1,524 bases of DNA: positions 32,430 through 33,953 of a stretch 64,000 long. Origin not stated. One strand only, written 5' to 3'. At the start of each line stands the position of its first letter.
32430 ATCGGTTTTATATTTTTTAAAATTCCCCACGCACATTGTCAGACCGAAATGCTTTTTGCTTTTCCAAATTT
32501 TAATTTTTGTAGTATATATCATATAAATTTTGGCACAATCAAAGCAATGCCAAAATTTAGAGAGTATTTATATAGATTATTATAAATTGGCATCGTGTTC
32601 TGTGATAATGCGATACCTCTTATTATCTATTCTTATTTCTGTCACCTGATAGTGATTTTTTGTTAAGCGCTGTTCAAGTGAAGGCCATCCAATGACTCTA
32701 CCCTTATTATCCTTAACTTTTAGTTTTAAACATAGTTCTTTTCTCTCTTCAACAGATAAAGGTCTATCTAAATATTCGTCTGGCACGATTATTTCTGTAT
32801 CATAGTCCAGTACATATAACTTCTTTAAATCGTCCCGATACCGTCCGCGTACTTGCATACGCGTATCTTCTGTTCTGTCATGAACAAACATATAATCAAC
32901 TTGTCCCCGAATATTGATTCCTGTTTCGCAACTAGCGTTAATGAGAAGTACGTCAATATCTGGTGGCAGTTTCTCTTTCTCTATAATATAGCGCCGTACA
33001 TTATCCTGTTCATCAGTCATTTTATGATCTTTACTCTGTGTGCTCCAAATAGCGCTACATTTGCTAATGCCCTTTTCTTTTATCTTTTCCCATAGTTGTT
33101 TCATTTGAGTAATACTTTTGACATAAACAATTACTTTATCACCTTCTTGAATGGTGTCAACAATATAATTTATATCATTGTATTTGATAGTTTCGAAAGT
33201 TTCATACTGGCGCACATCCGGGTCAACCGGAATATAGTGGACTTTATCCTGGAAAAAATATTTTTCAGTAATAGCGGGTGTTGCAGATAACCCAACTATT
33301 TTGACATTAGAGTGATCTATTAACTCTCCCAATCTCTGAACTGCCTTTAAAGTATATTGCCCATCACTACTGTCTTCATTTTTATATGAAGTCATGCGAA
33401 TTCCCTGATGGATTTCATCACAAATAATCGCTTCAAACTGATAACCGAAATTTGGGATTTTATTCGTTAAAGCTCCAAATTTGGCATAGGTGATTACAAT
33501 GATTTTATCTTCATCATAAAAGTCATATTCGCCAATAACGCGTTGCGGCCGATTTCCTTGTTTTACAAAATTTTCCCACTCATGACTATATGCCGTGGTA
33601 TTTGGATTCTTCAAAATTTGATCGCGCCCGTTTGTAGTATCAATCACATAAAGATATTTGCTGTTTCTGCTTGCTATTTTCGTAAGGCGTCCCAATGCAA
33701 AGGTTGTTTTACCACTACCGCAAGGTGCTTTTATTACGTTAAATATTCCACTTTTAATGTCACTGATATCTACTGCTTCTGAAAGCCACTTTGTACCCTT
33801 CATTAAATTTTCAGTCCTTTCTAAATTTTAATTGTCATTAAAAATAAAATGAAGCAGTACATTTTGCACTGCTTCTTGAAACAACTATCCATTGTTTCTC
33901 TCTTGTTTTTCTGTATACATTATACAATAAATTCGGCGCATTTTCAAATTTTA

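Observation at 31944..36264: Island cargo is an RHH + WYL regulator pair facing a membrane/zinc-ribbon pair and a compact SF2 helicase, a candidate uncharacterised defence or exclusion module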

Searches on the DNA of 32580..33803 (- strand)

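Call 96: build_rna_model(alignment_id=A7, structure=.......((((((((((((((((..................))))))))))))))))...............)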
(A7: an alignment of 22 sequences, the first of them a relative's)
Model R1 built from alignment A7 (22 sequences, 72 columns); structure: as given.
model positions 59; base pairs 16; branch points 0; effective number of sequences 22; information 0.662 bits per position. Calibrated on 0.2 Mb of random sequence (short: E-values are rough).
structure used (alignment columns):
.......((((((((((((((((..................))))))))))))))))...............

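Call 97: search_with_rna_model(model_id=R1, sources=[window, L001, L003, L005, L007, L009, L010, L011, L012, L013, L014, L015, L016, L017, L018, L019, L020, L021, L022, L023, L024, L025, L026, L027, L028, L029, L030, L031, L032, L033, L034, L035, L036, L037, L038, L039, L040, L041, L042, L043, L044, L045, L046, L047, L051, L052, L067, L068, L054, L056], max_evalue=1)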
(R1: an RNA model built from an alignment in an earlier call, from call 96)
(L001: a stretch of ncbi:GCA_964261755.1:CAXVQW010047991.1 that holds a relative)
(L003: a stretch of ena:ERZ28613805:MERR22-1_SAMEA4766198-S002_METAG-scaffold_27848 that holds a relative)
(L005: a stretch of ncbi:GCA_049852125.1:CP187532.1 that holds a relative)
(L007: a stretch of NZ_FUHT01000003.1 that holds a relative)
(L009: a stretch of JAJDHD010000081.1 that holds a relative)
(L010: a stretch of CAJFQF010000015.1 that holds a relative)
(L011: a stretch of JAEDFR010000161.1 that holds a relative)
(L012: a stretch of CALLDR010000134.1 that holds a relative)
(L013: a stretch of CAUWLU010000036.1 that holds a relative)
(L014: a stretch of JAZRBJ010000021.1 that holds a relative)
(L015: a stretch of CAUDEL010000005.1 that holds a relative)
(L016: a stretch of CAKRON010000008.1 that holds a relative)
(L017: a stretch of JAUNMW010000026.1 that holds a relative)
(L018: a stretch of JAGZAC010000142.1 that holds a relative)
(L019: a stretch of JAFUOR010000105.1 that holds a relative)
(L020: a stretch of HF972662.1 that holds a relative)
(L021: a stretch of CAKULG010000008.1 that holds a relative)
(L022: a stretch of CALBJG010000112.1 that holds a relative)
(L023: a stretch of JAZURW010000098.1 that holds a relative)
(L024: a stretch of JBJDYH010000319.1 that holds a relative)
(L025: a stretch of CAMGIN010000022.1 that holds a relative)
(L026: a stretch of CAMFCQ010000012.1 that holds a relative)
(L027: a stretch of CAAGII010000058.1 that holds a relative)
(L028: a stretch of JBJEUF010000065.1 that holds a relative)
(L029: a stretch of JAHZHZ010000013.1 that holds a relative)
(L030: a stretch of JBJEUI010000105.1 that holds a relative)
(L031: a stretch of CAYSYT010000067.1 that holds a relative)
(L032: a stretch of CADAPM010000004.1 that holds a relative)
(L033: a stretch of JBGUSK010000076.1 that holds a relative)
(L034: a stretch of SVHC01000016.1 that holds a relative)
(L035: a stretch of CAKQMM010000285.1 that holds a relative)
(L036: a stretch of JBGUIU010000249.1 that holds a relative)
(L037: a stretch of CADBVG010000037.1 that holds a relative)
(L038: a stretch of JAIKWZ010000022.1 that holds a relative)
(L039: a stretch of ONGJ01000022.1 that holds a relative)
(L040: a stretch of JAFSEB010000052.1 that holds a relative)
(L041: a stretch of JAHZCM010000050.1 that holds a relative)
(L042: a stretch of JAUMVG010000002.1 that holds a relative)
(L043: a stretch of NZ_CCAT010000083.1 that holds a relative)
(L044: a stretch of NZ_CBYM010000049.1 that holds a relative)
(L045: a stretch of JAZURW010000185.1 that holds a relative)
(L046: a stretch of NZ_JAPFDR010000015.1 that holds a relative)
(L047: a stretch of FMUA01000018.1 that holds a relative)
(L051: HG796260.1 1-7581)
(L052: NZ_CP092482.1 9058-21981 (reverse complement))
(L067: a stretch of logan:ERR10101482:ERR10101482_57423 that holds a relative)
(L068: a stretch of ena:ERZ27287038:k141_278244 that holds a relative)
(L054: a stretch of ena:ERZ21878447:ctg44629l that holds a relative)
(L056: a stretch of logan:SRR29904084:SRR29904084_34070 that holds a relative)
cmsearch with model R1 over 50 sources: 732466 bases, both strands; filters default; matches with E-value up to 1: 102.
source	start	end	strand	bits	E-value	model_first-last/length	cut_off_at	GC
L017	11190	11248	+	57.1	8.9e-08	1-59/59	no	0.24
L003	4768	4827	+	54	3.6e-07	1-59/59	no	0.33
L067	5440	5498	+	54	3.7e-07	1-59/59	no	0.24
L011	3079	3138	+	53.9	3.8e-07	1-59/59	no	0.33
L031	2687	2745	+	52.1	8.8e-07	1-59/59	no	0.27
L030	11190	11248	+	51.9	9.4e-07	1-59/59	no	0.36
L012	4106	4165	+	51.6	1.1e-06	1-59/59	no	0.28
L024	5571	5630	-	51.6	1.1e-06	1-59/59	no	0.37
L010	11171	11230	+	51.1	1.4e-06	1-59/59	no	0.27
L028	11190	11248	+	51.1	1.4e-06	1-59/59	no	0.34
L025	11190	11248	+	51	1.4e-06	1-59/59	no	0.27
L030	11184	11242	-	49.9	2.4e-06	1-59/59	no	0.37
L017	11184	11242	-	49.6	2.8e-06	1-59/59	no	0.29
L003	5601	5660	+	49.5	2.9e-06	1-59/59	no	0.3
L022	3982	4040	-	49.4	3e-06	1-59/59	no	0.32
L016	11203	11261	+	48.6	4.2e-06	1-59/59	no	0.29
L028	11184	11242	-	48.4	4.7e-06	1-59/59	no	0.36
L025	11184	11242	-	48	5.8e-06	1-59/59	no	0.32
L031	2681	2739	-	47.5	7e-06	1-59/59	no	0.31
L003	5595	5654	-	47.2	8.1e-06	1-59/59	no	0.33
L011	3911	3970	+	45.8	1.6e-05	1-59/59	no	0.33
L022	3988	4046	+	45.7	1.7e-05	1-59/59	no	0.34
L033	4949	5008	-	45.3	1.9e-05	1-59/59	no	0.42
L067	5434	5492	-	45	2.3e-05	1-59/59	no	0.22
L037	11216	11274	+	44.7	2.6e-05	1-59/59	no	0.34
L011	3073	3132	-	44.6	2.7e-05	1-59/59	no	0.35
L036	3785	3842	+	44.5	2.8e-05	1-59/59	no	0.34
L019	11182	11240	+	44.5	2.9e-05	1-59/59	no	0.37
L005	11174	11235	+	44.3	3e-05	1-59/59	no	0.34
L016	11310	11368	+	44.1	3.4e-05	1-59/59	no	0.31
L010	11165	11224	-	43.8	4e-05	1-59/59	no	0.27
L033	4955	5014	+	43.6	4.2e-05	1-59/59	no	0.4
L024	5577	5636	+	43.6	4.3e-05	1-59/59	no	0.37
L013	2279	2338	+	42.1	8.3e-05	1-59/59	no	0.32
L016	11197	11255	-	42.1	8.6e-05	1-59/59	no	0.24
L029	3894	3953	+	41.7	0.0001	1-59/59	no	0.45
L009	5079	5139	+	41.2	0.00013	1-59/59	no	0.31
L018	3243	3303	-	40.6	0.00017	1-59/59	no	0.41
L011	3905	3964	-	40.5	0.00018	1-59/59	no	0.37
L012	4100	4159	-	40.1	0.00021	1-59/59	no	0.32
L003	4762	4821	-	39.6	0.00027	1-59/59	no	0.37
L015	11216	11276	-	39.5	0.00027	1-59/59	no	0.43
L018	3249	3309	+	39.2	0.00032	1-59/59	no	0.38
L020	11186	11245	+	38.7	0.00039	1-59/59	no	0.33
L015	11222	11282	+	38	0.00055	1-59/59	no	0.39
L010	11287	11346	+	38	0.00055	1-59/59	no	0.25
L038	11156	11214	+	37.5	0.0007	1-59/59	no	0.44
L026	11422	11481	-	37.4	0.00073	1-59/59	no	0.5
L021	11213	11271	+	37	0.00089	1-59/59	no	0.36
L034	1851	1911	-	36.6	0.0011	1-59/59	no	0.44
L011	129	187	+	36.5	0.0011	1-59/59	no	0.31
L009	5242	5301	+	36.3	0.0012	1-59/59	no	0.27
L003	1433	1491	+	36.2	0.0013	1-59/59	no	0.29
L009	5389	5448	-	35.3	0.0019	1-59/59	no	0.25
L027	12662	12720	+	35.3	0.0019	1-59/59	no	0.34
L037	11210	11268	-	34.4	0.0029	1-59/59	no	0.41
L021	8465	8523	+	34.2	0.0032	1-59/59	no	0.34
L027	8826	8884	+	33.8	0.0039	1-59/59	no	0.42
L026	11428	11487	+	33.7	0.004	1-59/59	no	0.48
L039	11181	11238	-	33.6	0.0042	1-59/59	no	0.38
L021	8459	8517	-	32.9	0.0057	1-59/59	no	0.37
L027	11198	11256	+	32.3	0.0077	1-59/59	no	0.39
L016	11304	11362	-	32.2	0.0078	1-59/59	no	0.25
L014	10843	10901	+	31.9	0.0092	1-59/59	no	0.29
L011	123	181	-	31.8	0.0095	1-59/59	no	0.32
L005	11168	11229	-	31.8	0.0096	1-59/59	no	0.32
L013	2273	2332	-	31.8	0.0097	1-59/59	no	0.32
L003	1427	1485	-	31.7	0.01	1-59/59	no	0.29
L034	1857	1917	+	31.3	0.012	1-59/59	no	0.49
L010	11281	11340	-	31.3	0.012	1-59/59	no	0.27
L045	850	908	+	30.4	0.018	1-59/59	no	0.22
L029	3888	3947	-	30.2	0.02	1-59/59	no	0.43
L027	12656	12714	-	29.9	0.022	1-59/59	no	0.37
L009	5337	5393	+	29.7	0.025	1-59/59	no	0.28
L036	3779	3836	-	29.3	0.029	1-59/59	no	0.38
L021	12624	12682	-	28.5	0.043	1-59/59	no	0.32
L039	11187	11244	+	28.5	0.044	1-59/59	no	0.36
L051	117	176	-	28.1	0.052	1-59/59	no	0.33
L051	123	182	+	27.9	0.056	1-59/59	no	0.33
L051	3638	3697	-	27.9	0.056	1-59/59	no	0.3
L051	3644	3703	+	27.5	0.069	1-59/59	no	0.32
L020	9697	9756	+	27.4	0.07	1-59/59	no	0.28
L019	8817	8875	-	27.1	0.081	1-59/59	no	0.46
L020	9691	9750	-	27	0.085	1-59/59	no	0.3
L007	11259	11318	-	26.8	0.094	1-59/59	no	0.23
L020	11180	11239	-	26.3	0.12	1-59/59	no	0.33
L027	8820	8878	-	26.2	0.12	1-59/59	no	0.46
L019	8823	8881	+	26.1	0.13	1-59/59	no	0.46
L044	5219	5283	+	26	0.14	1-59/59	no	0.26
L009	5236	5295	-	25.9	0.14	1-59/59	no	0.3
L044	5213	5277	-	25.9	0.14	1-59/59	no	0.28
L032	11166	11225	+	25.2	0.19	1-59/59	no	0.35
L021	12630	12688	+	25.1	0.2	1-59/59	no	0.31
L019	12643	12701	+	24.7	0.25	1-59/59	no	0.39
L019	12637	12695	-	24.4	0.28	1-59/59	no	0.37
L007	11265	11324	+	23.2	0.48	1-59/59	no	0.23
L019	11176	11234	-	23.2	0.49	1-59/59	no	0.41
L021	11207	11265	-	23.1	0.51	1-59/59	no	0.29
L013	792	851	+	22.2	0.77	1-59/59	no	0.33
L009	5073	5133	-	22.1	0.81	1-59/59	no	0.33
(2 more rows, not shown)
